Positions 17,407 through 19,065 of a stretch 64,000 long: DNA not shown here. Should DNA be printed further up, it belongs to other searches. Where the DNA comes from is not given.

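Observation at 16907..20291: MtmC-like corrinoid protein plus two tandem pyrrolysine-free MtmB-like methyltransferases in a non-methanogen context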

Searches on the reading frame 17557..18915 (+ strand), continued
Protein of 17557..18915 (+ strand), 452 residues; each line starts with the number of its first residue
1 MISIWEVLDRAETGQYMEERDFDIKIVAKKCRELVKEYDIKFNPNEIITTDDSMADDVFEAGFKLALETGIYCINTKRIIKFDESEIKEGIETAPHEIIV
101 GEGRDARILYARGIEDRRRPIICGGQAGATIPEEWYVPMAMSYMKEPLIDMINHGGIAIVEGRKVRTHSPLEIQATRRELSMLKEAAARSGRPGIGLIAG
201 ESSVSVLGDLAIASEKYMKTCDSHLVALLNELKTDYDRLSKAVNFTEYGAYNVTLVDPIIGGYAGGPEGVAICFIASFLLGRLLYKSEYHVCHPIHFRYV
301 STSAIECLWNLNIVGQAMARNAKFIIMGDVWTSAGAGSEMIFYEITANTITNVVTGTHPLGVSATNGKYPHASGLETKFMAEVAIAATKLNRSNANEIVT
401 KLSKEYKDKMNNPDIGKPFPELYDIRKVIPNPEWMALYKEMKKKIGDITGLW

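Call 39: find_related_loci(query=window:17557-18912:+, collection=genome_contigs, flank=10000)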
Query window:17557-18912:+ (452 aa) in genome_contigs; peptide patterns used: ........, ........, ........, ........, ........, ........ (x = any residue, [..] = any of these).
63 stretches matched a pattern; 24 encode a relative of the query (tblastn E <= 1e-3); 24 distinct loci.
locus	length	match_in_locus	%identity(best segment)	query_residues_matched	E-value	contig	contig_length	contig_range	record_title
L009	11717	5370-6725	90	1-452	0e+0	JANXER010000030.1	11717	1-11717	MAG: Candidatus Methanomethyliaceae archaeon isolate SKYB85 NODE_30_length_11717_cov_4.507131, whole genome shotgun sequ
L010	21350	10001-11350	85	1-450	0e+0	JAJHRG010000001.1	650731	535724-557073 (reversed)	MAG: Candidatus Methanomethylicota archaeon isolate Bin S31 scaffold_1_c1, whole genome shotgun sequence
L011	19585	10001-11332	86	1-444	0e+0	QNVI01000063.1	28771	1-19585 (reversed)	MAG: Candidatus Methanomethylicota archaeon isolate WYZ-LMO11 Verstraetearchaeota_archaeon_WYZ-LMO11_contig-63, whole ge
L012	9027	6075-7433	83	1-451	0e+0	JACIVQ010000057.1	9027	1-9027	MAG: Candidatus Methanomethylicales archaeon isolate MAG-3 Methanomethyliales_A3_bin1_Scaffold_57, whole genome shotgun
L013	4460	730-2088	82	1-451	0e+0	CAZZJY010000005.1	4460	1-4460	MAG TPA_asm: uncultured Nitrososphaerota archaeon isolate binchicken_co25_125 genome assembly, contig: k141_71999, whole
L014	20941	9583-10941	81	1-451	0e+0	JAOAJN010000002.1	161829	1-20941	MAG: Candidatus Methanomethyliaceae archaeon isolate SKW203 NODE_2_length_161829_cov_14.153661, whole genome shotgun seq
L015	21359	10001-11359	78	1-451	0e+0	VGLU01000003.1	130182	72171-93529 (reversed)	MAG: Candidatus Methanomethylicota archaeon isolate M_DeepCast_400m_m2_128 M_DeepCast_400m_m2_128_Ga0194112_10000067, wh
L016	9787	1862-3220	76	1-451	0e+0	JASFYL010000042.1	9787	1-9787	MAG: Thermoproteota archaeon isolate JZ_65_OP_bin_38 NODE_42_length_9787_cov_2.486749, whole genome shotgun sequence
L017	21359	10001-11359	77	1-451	0e+0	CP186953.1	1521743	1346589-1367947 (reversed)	MAG: Candidatus Methanosuratincola verstraetei isolate LCB70 chromosome, complete genome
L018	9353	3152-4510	77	1-451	0e+0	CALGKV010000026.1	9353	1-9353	MAG: Candidatus Methanomethylicales archaeon isolate R1_Bin_Bin_1_1 genome assembly, contig: c_000003487427, whole genom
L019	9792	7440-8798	76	1-451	0e+0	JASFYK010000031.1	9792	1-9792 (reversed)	MAG: Thermoproteota archaeon isolate JZ_65_OP_bin_51 NODE_31_length_9792_cov_1.443249, whole genome shotgun sequence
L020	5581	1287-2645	76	1-451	0e+0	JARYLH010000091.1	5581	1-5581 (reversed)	MAG: Candidatus Methanosuratincola sp. isolate A05DMB-I-01 NODE_91_length_5581_cov_3.513081, whole genome shotgun sequen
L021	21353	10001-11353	75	3-451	0e+0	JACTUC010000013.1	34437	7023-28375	MAG: Candidatus Methanomethyliaceae archaeon isolate SPRUCE.2016.3.metabat2.33 SPRUCE.2016.3_scaffold_992, whole genome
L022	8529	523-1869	75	1-447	0e+0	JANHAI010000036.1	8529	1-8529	MAG: Candidatus Methanomethylicia archaeon isolate LCB019-004 scaffold_12125_c1, whole genome shotgun sequence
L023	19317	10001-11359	77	1-451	0e+0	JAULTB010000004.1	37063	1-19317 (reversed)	MAG: Candidatus Methanosuratincola sp. XY_C20_T55_P1_bin.49 NODE_708_length_37063_cov_7.702428, whole genome shotgun seq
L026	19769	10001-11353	72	3-451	0e+0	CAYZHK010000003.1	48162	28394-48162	MAG TPA_asm: uncultured Nitrososphaerota archaeon isolate SRP098346_co1_232 genome assembly, contig: NODE_357_length_481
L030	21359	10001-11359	76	1-451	0e+0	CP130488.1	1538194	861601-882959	MAG: Candidatus Methanosuratincola petrocarbonis isolate LWZ-6 chromosome, complete genome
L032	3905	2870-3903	84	1-318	1e-149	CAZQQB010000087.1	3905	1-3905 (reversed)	MAG TPA_asm: uncultured Nitrososphaerota archaeon isolate binchicken_co40_19 genome assembly, contig: NODE_7658_length_3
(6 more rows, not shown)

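Call 43: search_protein_families(library=pfam, proteins=[L030:7322-9202:+, L030:6885-7325:+, L030:5517-6779:-, L030:4703-5479:-, L030:1766-3568:-, L030:12821-13762:-, L030:16385-17389:-, L030:17482-18309:-, L030:20333-21328:+, L030:3582-4145:-], max_evalue=0.001)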
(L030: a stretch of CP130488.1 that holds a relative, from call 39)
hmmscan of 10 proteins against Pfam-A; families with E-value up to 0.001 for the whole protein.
L030:7322-9202:+ (626 aa): 2 families
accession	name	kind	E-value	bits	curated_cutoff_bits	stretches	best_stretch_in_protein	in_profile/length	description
PF01314.23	AFOR_C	-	1.3e-125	420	27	1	226-612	4-385/385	Aldehyde ferredoxin oxidoreductase, domains 2 & 3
PF02730.20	AFOR_N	-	4.9e-74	248.8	29.8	1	11-209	1-198/199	Aldehyde ferredoxin oxidoreductase, N-terminal domain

L030:6885-7325:+ (146 aa): 10 families
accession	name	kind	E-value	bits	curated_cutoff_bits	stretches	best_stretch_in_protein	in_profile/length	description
PF12837.12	Fer4_6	-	1.2e-11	44.4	25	1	84-104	2-22/24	4Fe-4S binding domain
PF12838.12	Fer4_7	-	1.4e-09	38.7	27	2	60-103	2-50/52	4Fe-4S dicluster domain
PF13187.11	Fer4_9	-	5.5e-09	36.3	27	2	91-135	2-51/52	4Fe-4S dicluster domain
PF00037.32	Fer4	-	2e-07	31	21.1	1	84-106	1-23/24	4Fe-4S binding domain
PF13237.11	Fer4_10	-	3.4e-07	30.5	25.5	2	59-102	8-53/53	4Fe-4S dicluster domain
PF13484.11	Fer4_16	-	4.1e-07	31.1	30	0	91-109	2-20/66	4Fe-4S double cluster binding domain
PF13247.11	Fer4_11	-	3.8e-06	27.5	26.2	1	54-138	4-97/100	4Fe-4S dicluster domain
PF12797.12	Fer4_2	-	5.3e-05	23.4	24.5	1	84-103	3-22/22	4Fe-4S binding domain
PF14697.11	Fer4_21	-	6.7e-05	23.4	35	1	86-136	3-57/59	4Fe-4S dicluster domain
PF25160.1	LdpA_Fe-S-bd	-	0.00014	22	27.6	1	65-108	6-45/49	LdpA Fe-S cluster-binding domain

L030:5517-6779:- (420 aa): 1 family
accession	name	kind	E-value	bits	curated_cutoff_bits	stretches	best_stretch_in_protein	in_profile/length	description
PF00682.25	HMGL-like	-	6.9e-64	216.2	29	1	38-295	1-260/260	HMGL-like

L030:4703-5479:- (258 aa): 2 families
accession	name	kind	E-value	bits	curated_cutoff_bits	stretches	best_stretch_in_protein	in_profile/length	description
PF00149.33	Metallophos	-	3.7e-10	41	21.5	1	22-174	2-166/191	Calcineurin-like phosphoesterase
PF12850.12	Metallophos_2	-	9.1e-05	22.9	27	1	24-162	4-120/154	Calcineurin-like phosphoesterase superfamily domain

L030:1766-3568:- (600 aa): 2 families
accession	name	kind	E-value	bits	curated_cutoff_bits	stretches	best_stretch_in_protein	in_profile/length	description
PF20990.2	DUF2207_C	-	1.5e-30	107.1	33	1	299-543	2-247/247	Predicted membrane protein (DUF2207) C-terminal domain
PF09972.14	DUF2207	-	1.2e-18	68.4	24.4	1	39-229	3-172/172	Predicted membrane protein (DUF2207) N-terminal domain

L030:12821-13762:- (313 aa): 1 family
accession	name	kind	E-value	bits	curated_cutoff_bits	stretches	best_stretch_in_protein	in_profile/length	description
PF02653.21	BPD_transp_2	-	1.1e-40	139.9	26.8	1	12-285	3-262/269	Branched-chain amino acid transport system / permease component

L030:16385-17389:- (334 aa): 2 families
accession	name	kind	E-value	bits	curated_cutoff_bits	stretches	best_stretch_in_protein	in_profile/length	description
PF02608.20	Bmp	-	2e-31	109.5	24.1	1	46-283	15-256/301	ABC transporter substrate-binding protein PnrA-like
PF09587.15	PGA_cap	-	0.00048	20.1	27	1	195-247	202-254/255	Bacterial capsule synthesis protein PGA_cap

L030:17482-18309:- (275 aa): 1 family
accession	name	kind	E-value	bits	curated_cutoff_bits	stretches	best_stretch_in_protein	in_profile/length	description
PF01026.27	TatD_DNase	-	6.3e-62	209.7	27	1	29-271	1-252/253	TatD related DNase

L030:20333-21328:+ (331 aa): 2 families
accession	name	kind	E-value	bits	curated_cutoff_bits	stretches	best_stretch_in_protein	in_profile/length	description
PF00753.33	Lactamase_B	-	8.1e-22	78.5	22.7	1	42-227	3-162/196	Metallo-beta-lactamase superfamily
PF12706.13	Lactamase_B_2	-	0.00018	21.6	27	1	56-114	3-64/200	Beta-lactamase superfamily domain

L030:3582-4145:- (187 aa): 2 families
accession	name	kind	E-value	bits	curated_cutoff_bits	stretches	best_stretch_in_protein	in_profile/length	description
PF04011.17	LemA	-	2.9e-39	134.7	26.2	1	42-187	3-149/149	LemA family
PF06103.16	DUF948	-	1.1e-06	29.1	37.2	1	11-87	5-81/89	Bacterial protein of unknown function (DUF948)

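Call 52: find_encoding_contigs(protein=P0055, flank=8000, max_places=1)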
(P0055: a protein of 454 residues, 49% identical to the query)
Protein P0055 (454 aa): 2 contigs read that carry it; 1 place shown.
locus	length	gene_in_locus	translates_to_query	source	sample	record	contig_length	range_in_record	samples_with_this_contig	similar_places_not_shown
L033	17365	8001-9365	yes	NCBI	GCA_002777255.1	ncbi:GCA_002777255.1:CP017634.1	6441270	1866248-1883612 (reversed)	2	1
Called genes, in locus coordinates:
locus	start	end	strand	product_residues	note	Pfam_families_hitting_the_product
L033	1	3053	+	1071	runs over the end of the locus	PF25596:CPSase_L_D1, PF02786:CPSase_L_D2, PF07478:Dala_Dala_lig_C (weak), PF02787:CPSase_L_D3, PF25596:CPSase_L_D1, PF02655:ATP-grasp_3, PF02786:CPSase_L_D2, PF02142:MGS, +5 more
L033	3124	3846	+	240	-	PF00215:OMPdecase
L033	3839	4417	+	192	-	PF00156:Pribosyltran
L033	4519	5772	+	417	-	PF10114:PocR, PF12833:HTH_18, PF00165:HTH_AraC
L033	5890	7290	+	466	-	PF02133:Transp_cyt_pur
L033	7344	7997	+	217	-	PF02607:B12-binding_2, PF02310:B12-binding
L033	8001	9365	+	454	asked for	PF05369:MtmB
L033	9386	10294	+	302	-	PF02007:MtrH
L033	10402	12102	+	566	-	PF01979:Amidohydro_1, PF07969:Amidohydro_3 (weak), PF13382:Adenine_deam_C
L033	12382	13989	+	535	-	PF07905:PucR, PF17853:GGDEF_2, PF13556:HTH_30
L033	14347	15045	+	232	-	PF02607:B12-binding_2, PF02310:B12-binding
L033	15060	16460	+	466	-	PF05369:MtmB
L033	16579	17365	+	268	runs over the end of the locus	PF00809:Pterin_bind, PF03599:CdhD (weak)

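Call 53: find_encoding_contigs(protein=P0046, flank=8000, max_places=1)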
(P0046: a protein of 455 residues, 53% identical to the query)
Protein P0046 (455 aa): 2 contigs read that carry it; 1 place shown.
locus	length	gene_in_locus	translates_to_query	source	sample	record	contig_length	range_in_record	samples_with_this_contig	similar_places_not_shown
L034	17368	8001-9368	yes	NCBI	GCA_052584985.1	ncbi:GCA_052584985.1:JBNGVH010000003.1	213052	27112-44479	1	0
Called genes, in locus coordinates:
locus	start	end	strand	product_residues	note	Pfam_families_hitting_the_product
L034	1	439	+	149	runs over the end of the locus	PF00210:Ferritin, PF02915:Rubrerythrin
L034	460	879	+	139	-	PF00210:Ferritin, PF02915:Rubrerythrin, PF12902:Ferritin-like (faint)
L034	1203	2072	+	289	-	PF00892:EamA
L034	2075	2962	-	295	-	PF00892:EamA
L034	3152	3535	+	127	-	-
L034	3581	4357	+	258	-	PF13192:Thioredoxin_3 (faint)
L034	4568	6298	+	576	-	PF02463:SMC_N (faint), PF03193:RsgA_GTPase (faint), PF00005:ABC_tran, PF13166:AAA_13 (faint), PF13191:AAA_16 (faint), PF13304:AAA_21 (faint), PF13401:AAA_22 (faint), PF00005:ABC_tran, +1 more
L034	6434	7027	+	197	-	-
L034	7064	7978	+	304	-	PF02361:CbiQ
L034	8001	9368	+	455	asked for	PF05369:MtmB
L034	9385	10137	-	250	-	-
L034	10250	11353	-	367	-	PF07088:GvpD_P-loop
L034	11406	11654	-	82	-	PF20720:nSTAND3 (weak)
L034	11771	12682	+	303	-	PF01717:Meth_synt_2, PF08267:Meth_synt_1 (weak)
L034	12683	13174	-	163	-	PF03692:CxxCxxCC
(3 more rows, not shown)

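Call 58: find_related_loci(query=A2, collection=metagenome_contigs, flank=8000)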
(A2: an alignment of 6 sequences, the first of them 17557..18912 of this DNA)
Query A2 (452 aa) in metagenome_contigs; peptide patterns used: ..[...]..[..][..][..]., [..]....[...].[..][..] (x = any residue, [..] = any of these).
123 stretches matched a pattern; 65 encode a relative of the query (tblastn E <= 1e-3); 65 distinct loci.
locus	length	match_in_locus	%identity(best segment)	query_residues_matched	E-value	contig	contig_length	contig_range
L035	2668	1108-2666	100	1-452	0e+0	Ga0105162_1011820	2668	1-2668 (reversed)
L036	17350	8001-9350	85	1-450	0e+0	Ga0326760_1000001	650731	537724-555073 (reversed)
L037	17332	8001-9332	86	1-444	0e+0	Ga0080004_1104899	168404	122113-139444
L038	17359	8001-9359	82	1-451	0e+0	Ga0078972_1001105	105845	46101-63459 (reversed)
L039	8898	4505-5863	82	1-451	0e+0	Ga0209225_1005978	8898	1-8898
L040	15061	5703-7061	79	1-451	0e+0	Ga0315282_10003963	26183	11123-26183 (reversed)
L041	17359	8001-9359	78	1-451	0e+0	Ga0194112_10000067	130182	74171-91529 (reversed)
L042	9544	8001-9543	78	1-451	0e+0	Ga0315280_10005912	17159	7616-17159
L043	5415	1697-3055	78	1-451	0e+0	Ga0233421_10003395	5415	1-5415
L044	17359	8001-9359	77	1-451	0e+0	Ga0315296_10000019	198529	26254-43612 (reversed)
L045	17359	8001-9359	77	1-451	0e+0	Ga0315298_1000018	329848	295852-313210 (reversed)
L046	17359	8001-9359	75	1-451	0e+0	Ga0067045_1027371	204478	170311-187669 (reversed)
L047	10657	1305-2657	75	3-451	0e+0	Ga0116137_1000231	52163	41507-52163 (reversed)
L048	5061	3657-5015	75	1-451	0e+0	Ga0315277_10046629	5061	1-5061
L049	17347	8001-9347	75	1-447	0e+0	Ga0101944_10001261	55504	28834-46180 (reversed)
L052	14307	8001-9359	74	1-451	0e+0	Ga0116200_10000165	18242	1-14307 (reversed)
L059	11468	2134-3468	60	1-447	1e-180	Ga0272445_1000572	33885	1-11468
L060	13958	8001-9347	58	1-447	2e-171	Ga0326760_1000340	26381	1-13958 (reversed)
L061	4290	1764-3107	55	1-447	1e-176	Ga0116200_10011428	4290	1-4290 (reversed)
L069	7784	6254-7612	50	1-451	8e-148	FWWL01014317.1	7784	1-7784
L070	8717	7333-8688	49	2-451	2e-144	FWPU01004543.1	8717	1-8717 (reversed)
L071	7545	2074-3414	48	1-445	5e-144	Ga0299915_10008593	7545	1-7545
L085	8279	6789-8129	47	1-445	5e-123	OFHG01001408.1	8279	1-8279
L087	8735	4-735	64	205-447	2e-102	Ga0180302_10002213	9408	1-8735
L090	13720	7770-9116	37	4-445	5e-90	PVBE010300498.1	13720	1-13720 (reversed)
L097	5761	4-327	66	341-447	3e-37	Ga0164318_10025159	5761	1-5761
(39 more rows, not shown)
